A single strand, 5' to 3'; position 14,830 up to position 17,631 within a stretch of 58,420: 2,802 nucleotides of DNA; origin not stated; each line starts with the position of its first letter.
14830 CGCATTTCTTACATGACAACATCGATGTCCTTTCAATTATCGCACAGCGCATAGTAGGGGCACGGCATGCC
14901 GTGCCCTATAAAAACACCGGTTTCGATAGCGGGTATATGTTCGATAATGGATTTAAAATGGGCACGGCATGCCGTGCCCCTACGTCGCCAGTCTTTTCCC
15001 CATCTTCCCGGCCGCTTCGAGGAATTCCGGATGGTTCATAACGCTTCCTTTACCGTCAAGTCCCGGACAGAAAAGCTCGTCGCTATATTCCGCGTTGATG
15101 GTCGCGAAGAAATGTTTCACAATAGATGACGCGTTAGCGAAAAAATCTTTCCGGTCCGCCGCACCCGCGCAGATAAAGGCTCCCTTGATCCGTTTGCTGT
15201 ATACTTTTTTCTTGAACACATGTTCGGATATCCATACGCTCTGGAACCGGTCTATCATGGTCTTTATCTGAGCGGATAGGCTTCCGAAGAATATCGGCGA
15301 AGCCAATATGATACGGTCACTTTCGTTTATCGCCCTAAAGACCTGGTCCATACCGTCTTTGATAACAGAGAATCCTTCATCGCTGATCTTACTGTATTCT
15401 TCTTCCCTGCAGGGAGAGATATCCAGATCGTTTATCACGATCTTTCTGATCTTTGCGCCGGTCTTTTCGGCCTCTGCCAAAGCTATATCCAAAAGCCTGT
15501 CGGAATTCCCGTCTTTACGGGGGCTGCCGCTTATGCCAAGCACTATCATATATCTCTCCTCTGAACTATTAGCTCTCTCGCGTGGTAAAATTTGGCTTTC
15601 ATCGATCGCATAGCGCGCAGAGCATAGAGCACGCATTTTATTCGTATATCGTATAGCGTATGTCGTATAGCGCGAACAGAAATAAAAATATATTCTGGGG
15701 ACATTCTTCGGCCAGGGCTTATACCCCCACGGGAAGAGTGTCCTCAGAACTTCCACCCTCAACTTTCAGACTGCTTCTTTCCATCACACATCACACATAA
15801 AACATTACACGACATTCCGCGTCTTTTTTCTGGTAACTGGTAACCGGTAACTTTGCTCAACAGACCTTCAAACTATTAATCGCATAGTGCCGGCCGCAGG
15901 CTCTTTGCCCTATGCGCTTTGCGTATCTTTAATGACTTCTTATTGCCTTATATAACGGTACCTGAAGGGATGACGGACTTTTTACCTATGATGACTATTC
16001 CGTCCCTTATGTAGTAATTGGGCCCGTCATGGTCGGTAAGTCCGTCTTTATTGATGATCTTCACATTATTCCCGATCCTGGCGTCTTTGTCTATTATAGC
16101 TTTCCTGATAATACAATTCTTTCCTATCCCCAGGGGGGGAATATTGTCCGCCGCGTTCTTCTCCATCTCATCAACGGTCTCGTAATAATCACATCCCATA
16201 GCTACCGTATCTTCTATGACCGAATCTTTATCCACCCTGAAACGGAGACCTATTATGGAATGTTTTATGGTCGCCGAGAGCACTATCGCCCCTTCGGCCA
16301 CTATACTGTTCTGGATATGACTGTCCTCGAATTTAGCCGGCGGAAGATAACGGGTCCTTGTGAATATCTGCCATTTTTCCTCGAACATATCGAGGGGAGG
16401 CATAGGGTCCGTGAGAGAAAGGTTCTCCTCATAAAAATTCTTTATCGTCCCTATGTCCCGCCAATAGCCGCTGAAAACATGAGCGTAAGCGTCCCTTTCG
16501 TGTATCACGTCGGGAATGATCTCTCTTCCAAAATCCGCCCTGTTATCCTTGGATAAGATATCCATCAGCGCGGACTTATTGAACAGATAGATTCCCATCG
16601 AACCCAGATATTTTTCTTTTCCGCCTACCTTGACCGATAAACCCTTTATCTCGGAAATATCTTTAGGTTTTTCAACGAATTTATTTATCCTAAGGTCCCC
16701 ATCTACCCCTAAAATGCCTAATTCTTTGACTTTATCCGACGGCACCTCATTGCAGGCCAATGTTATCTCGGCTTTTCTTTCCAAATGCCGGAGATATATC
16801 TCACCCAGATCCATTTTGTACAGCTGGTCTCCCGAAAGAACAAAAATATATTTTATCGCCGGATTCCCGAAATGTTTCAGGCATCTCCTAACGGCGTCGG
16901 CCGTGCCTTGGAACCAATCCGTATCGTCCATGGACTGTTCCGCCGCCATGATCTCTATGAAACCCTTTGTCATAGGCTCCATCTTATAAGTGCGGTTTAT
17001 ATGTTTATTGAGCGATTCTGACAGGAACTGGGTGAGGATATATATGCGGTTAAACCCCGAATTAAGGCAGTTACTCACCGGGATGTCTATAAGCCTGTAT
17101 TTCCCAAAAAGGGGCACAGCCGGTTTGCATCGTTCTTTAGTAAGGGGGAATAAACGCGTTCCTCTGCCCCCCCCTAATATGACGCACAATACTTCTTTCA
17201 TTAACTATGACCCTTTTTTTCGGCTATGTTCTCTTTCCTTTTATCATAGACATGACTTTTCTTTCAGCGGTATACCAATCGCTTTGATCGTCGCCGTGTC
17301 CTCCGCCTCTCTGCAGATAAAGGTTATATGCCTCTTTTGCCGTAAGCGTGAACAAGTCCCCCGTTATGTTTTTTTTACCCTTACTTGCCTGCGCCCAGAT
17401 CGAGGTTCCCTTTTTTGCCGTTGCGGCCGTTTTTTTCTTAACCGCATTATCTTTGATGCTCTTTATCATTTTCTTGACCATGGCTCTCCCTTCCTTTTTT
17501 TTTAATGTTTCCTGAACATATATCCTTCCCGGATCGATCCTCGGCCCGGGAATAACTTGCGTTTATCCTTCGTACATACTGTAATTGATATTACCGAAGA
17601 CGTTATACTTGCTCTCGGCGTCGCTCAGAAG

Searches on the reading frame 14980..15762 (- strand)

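Call 60: search_protein_families(library=pfam, proteins=[window:14980-15762:-], max_evalue=5)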
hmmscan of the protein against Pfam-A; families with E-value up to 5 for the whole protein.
window:14980-15762:- (260 aa): 2 families
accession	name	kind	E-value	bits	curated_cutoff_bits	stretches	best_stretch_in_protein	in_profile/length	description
PF03358.20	FMN_red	-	3.2e-19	69.4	24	1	72-188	1-109/152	NADPH-dependent FMN reductase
PF02525.22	Flavodoxin_2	-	2.6e-09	37.5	27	1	74-174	3-105/198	Flavodoxin-like fold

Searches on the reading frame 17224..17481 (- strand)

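Call 38: search_protein_families(library=ncbifam, proteins=[window:17224-17481:-], max_evalue=0.01)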
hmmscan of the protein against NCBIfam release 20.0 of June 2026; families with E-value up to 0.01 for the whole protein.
window:17224-17481:- (85 aa): 0 families

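Call 60: search_protein_families(library=pfam, proteins=[window:17224-17481:-], max_evalue=5)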
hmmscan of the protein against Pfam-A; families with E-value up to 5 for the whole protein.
window:17224-17481:- (85 aa): 1 family
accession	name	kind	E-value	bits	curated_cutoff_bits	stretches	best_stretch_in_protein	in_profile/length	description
PF11154.13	DUF2934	-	1.1e-06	28.5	22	1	51-76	10-35/37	Protein of unknown function (DUF2934)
